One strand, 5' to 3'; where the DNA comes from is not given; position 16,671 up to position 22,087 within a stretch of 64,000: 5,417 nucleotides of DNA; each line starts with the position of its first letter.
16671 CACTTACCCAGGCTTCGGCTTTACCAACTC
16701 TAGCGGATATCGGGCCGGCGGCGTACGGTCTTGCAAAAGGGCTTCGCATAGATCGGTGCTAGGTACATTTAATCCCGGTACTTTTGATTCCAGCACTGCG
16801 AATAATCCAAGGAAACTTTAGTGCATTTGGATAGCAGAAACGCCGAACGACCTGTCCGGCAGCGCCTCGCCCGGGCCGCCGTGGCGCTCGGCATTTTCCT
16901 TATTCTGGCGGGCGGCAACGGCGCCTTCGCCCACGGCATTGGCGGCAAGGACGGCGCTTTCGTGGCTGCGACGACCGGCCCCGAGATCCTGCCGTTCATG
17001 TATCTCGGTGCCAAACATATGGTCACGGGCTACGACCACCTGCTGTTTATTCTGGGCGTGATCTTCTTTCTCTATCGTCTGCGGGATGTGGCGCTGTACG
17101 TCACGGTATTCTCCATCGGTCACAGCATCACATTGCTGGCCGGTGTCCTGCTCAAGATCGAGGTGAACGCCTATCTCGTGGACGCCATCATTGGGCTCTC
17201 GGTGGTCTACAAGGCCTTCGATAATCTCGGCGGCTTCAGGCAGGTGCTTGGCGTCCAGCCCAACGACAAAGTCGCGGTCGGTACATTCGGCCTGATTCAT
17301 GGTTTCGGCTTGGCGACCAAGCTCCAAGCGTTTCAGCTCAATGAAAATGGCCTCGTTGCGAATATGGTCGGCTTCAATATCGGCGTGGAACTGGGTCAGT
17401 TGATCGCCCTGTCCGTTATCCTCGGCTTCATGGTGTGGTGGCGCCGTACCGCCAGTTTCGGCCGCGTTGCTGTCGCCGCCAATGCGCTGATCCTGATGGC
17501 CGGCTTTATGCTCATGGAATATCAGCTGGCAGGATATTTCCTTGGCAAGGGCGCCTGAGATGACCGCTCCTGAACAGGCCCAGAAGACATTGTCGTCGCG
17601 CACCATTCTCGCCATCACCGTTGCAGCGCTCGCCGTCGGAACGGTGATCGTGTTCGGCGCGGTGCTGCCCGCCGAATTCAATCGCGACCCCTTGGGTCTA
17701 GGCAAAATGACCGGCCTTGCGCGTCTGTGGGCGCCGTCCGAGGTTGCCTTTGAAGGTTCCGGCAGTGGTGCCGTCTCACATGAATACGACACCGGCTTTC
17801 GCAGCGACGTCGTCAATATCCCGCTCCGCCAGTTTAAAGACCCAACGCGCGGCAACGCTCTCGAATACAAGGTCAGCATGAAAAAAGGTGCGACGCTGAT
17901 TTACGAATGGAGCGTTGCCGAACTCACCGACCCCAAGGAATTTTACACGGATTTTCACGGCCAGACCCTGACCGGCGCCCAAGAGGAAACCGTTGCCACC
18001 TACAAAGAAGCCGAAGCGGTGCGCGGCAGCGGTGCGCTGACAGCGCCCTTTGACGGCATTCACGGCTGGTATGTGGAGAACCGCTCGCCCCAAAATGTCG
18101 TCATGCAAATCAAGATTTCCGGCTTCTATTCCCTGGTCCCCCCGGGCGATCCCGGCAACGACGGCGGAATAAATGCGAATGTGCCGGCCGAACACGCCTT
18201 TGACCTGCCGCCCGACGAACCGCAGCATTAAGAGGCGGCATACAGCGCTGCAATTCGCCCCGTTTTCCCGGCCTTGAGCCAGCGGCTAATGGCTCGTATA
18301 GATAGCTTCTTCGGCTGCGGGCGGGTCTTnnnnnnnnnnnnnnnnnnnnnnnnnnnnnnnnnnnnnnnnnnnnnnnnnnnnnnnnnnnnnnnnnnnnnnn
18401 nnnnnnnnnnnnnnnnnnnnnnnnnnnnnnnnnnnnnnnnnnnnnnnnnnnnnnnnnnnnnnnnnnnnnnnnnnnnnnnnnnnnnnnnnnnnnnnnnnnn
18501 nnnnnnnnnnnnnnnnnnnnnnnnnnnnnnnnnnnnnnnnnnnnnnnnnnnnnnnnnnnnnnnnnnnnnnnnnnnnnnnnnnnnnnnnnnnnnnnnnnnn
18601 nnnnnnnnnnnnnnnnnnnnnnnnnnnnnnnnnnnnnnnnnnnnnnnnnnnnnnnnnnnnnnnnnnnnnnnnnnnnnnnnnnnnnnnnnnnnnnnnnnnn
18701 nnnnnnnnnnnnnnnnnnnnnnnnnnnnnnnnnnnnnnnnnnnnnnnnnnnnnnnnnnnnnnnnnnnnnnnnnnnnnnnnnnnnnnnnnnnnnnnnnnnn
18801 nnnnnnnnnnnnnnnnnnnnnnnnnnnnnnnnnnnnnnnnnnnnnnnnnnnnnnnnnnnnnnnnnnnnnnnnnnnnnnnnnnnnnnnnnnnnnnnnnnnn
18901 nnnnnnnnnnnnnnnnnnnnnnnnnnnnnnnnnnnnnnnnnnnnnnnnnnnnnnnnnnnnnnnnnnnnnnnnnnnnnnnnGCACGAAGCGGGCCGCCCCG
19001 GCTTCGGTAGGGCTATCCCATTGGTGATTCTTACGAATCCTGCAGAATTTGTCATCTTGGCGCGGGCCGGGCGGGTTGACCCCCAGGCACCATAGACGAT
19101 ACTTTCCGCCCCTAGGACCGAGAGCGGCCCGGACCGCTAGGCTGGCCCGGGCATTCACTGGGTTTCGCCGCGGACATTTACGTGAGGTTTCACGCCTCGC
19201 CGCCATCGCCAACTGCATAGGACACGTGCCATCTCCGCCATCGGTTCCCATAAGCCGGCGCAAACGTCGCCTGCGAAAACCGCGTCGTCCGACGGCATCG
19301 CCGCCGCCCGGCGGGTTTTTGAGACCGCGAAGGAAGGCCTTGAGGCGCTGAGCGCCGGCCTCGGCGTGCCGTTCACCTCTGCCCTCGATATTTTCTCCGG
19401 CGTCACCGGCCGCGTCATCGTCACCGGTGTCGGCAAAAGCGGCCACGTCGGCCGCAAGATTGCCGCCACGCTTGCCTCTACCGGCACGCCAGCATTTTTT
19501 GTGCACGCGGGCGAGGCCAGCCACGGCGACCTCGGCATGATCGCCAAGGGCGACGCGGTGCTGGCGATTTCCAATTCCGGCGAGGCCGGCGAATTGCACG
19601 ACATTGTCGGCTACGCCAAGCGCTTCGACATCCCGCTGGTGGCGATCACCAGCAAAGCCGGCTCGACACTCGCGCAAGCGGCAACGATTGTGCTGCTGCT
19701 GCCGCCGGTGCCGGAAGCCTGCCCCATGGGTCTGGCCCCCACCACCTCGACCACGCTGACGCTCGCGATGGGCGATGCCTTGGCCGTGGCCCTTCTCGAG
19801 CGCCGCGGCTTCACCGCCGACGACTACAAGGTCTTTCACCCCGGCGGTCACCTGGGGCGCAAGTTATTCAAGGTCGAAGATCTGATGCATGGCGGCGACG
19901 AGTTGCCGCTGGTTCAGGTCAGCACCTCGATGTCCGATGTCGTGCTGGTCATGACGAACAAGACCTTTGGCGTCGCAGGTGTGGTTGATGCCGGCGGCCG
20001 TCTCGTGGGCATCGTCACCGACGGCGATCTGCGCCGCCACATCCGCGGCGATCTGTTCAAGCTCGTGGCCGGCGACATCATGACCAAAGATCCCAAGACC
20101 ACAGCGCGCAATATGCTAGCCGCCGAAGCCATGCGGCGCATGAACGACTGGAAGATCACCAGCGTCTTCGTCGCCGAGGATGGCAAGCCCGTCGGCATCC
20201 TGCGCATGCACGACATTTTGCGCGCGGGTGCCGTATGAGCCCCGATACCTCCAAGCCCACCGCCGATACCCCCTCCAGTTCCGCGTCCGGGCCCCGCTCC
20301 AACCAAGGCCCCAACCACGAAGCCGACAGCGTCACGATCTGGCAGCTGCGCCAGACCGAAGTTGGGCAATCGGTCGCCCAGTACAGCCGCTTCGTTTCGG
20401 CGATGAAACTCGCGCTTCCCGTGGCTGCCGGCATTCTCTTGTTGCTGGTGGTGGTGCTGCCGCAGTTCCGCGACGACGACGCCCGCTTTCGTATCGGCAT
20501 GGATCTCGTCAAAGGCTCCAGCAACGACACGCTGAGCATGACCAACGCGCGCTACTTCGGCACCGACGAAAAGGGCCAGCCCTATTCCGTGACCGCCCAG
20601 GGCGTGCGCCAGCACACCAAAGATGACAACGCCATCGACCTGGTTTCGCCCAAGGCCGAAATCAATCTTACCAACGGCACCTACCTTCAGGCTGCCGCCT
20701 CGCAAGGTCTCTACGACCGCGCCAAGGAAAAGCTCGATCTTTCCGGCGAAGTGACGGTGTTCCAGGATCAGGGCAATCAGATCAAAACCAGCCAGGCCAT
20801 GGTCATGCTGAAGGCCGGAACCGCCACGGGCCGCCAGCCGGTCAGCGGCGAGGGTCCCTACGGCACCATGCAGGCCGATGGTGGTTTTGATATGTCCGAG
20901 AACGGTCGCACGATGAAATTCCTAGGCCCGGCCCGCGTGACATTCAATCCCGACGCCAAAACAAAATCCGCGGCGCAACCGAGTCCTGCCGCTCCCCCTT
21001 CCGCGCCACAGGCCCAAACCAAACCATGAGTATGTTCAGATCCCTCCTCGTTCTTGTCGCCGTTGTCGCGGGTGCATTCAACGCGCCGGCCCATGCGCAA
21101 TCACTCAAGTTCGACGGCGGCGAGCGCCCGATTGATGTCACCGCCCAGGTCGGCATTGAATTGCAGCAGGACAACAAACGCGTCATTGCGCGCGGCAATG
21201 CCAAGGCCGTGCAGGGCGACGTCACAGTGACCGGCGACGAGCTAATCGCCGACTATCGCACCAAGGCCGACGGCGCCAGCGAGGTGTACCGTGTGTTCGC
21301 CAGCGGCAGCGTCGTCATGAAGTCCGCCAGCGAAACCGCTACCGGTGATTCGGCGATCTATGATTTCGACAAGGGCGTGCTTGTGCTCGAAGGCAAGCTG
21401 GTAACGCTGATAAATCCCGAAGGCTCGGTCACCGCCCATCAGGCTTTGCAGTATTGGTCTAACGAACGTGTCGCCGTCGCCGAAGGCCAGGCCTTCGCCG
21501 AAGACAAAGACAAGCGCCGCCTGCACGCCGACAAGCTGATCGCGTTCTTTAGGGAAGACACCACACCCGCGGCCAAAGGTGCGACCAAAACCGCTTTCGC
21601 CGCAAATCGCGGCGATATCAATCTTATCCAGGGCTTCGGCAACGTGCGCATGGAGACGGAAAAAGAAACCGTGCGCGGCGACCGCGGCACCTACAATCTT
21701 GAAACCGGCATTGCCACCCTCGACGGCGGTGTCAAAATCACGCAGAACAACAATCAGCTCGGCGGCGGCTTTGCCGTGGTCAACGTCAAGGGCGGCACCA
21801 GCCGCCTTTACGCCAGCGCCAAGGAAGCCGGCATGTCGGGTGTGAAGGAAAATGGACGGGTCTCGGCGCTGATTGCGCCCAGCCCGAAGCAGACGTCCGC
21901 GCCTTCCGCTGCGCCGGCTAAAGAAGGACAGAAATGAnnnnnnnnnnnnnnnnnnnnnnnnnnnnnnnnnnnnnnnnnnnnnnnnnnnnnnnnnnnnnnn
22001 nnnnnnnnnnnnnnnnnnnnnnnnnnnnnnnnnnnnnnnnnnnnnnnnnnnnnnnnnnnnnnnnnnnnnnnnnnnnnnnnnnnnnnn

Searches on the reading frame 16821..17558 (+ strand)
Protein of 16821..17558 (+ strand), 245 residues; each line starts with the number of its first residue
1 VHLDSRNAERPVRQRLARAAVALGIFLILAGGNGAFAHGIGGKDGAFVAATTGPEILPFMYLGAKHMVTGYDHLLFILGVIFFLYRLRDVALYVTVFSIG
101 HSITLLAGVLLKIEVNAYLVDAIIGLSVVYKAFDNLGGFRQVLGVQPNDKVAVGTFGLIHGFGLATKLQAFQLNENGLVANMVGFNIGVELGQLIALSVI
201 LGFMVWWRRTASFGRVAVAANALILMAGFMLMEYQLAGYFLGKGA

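Call 65: search_protein_families(library=pfam, proteins=[window:16821-17558:+], max_evalue=0.00001)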
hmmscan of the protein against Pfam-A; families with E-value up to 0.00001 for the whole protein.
window:16821-17558:+ (245 aa): 1 family
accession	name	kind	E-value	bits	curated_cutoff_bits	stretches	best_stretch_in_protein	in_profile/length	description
PF13795.12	HupE_UreJ_2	-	2.4e-55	187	24.5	1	59-210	1-155/156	HupE / UreJ protein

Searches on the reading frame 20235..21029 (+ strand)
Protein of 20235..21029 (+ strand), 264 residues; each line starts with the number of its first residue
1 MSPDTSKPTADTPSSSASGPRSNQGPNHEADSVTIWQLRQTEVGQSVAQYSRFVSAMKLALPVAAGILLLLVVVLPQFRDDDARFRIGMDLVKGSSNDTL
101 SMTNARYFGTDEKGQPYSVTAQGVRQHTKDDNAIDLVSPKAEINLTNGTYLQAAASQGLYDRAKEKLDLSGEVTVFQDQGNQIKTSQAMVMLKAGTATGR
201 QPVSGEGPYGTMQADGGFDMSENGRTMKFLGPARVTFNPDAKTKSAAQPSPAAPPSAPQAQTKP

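Call 44: search_protein_families(library=pfam, proteins=[window:20235-21029:+], max_evalue=0.00001)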
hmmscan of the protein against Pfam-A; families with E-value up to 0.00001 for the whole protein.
window:20235-21029:+ (264 aa): 1 family
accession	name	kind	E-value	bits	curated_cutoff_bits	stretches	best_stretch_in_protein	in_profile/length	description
PF06835.18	LptC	-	2.9e-14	53.5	21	1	88-234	22-171/175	Lipopolysaccharide-assembly, LptC-related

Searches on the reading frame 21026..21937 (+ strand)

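Call 44: search_protein_families(library=pfam, proteins=[window:21026-21937:+], max_evalue=0.00001)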
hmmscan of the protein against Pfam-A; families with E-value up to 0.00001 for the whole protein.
window:21026-21937:+ (303 aa): 1 family
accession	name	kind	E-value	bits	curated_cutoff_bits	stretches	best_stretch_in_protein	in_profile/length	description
PF03968.19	LptD_N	-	2.5e-13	50.7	20.4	1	45-126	8-92/113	LptA/(LptD N-terminal domain) LPS transport protein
